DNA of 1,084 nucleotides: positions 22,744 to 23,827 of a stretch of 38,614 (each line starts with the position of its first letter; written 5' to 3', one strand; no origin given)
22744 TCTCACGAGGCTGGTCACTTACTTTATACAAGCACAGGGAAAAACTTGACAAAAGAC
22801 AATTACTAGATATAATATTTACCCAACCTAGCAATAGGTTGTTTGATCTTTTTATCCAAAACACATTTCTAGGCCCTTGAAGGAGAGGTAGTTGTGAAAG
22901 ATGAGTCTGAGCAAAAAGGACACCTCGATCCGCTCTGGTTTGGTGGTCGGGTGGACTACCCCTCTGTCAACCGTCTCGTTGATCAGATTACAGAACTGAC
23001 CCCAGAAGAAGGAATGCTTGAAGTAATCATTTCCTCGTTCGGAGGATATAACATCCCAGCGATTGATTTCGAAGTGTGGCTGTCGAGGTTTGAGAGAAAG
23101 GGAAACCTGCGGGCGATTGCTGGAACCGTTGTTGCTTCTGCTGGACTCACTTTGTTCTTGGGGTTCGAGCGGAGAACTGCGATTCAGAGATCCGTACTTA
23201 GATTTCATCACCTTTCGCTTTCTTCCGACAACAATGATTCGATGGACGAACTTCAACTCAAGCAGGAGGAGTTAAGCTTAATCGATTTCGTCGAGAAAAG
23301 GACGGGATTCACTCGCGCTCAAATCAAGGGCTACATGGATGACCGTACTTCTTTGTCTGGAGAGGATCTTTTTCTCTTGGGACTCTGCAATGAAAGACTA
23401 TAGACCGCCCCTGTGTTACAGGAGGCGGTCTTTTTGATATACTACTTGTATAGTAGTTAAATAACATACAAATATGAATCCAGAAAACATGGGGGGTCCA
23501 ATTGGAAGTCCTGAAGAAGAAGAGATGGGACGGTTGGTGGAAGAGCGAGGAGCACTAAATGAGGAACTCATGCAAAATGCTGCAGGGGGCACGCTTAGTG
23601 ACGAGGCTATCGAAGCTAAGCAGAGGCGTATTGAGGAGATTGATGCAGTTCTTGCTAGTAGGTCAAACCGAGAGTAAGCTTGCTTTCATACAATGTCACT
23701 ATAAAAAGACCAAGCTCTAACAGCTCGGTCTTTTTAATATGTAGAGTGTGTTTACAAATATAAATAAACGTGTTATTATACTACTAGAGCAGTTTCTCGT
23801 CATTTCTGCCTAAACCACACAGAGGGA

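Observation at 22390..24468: Accessory island of four mostly self-contained cassettes between the ComEC MBL gene and rpmB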

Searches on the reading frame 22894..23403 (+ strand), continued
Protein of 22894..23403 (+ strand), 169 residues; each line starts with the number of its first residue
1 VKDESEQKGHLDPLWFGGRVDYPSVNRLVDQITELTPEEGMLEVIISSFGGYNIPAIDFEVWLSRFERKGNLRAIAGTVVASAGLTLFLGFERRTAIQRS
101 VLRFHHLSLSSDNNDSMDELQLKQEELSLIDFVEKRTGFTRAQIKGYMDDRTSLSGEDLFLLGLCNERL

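Call 107: fold_search(model_id=the predicted structure, library=viral)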
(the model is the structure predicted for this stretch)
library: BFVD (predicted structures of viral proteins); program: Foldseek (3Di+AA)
matches with E <= 10: 459; with E <= 0.001: 128
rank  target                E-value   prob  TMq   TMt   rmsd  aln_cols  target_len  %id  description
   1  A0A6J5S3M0            8.6e-12  1.00  0.72  0.73   3.3       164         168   16  ClpP Protease subunit of ATP-dependent Clp proteases [uncultured Caudovirales phage]
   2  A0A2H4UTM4            9.2e-12  1.00  0.76  0.73   3.3       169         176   14  Crotonase/enoyl-coenzyme A (CoA) hydratase [Bodo saltans virus]
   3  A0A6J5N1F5            2.1e-11  1.00  0.76  0.43   3.7       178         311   21  ClpP Protease subunit of ATP-dependent Clp proteases (Fragment) [uncultured Caudovirales phage]
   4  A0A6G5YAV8            2.5e-11  1.00  0.74  0.39   3.3       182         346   19  (no name in the UniProt tables at hand)
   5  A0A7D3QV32            3.1e-11  1.00  0.71  0.54   6.8       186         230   13  Clp protease proteolytic subunit /translocation-enhancing protein tepA [Fadolivirus FV1/VV64]
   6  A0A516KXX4            3.9e-11  1.00  0.70  0.37   5.5       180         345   17  (no name in the UniProt tables at hand)
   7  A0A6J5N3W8            4.8e-11  1.00  0.75  0.39   3.1       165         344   16  ATP-dependent Clp protease proteolytic subunit [uncultured Caudovirales phage]
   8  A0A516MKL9            1.2e-10  1.00  0.73  0.26   3.7       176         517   15  (no name in the UniProt tables at hand)
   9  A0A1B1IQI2            1.8e-10  1.00  0.73  0.38   3.5       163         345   18  (no name in the UniProt tables at hand)
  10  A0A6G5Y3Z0            2.8e-10  1.00  0.75  0.57   3.9       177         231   17  (no name in the UniProt tables at hand)
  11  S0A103                3.0e-10  1.00  0.77  0.21   3.8       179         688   18  Putative tail protein [Cellulophaga phage phi13:1]
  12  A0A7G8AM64            3.4e-10  1.00  0.77  0.79   2.7       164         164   16  (no name in the UniProt tables at hand)
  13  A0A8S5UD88            4.4e-10  1.00  0.72  0.26   6.4       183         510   15  Putative ATP dependent Clp protease [Siphoviridae sp. ct13O11]
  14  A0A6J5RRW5            4.7e-10  1.00  0.74  0.66   7.0       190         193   12  ClpP Protease subunit of ATP-dependent Clp proteases [uncultured Caudovirales phage]
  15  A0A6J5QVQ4            5.6e-10  1.00  0.73  0.36   3.8       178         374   15  Clp protease proteolytic subunit /Translocation-enhancing protein TepA [uncultured Caudovirales phage]
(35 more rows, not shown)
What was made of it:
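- The ORF2 model matches short (164-176 aa) phage ClpP-like proteins as well as it matches cellular ClpP, at E about 1e-11 (call 107).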

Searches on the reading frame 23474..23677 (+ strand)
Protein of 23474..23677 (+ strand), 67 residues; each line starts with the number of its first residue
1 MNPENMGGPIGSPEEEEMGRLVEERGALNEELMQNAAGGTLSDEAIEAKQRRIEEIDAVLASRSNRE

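Call 4: search_protein_families(library=pfam, proteins=[window:23474-23677:+], max_evalue=1)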
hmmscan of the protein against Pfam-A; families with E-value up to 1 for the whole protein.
window:23474-23677:+ (67 aa): 1 family
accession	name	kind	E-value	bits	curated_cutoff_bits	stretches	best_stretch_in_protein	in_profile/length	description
PF20410.3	X-Tfes_XVIPCD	-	0.15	13.1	24.9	1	20-65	20-62/101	X-Tfes, XVIPCD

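Call 5: search_protein_families(library=ncbifam, proteins=[window:23474-23677:+], max_evalue=1)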
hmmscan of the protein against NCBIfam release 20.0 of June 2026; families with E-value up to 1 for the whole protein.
window:23474-23677:+ (67 aa): 0 families

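Call 14: search_protein_families(library=phrogs, proteins=[window:23474-23677:+], max_evalue=1)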
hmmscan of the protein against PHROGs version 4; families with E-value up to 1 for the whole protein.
window:23474-23677:+ (67 aa): 2 families
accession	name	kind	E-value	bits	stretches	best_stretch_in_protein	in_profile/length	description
phrog_21914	-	unknown function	0.038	15.4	1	22-58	27-63/68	-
phrog_7390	-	unknown function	0.07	14.4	1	45-62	34-51/64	-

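Call 68: search_protein_families(library=padloc, proteins=[window:23474-23677:+], max_evalue=0.1)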
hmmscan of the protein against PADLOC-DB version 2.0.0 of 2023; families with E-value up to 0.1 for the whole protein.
window:23474-23677:+ (67 aa): 0 families
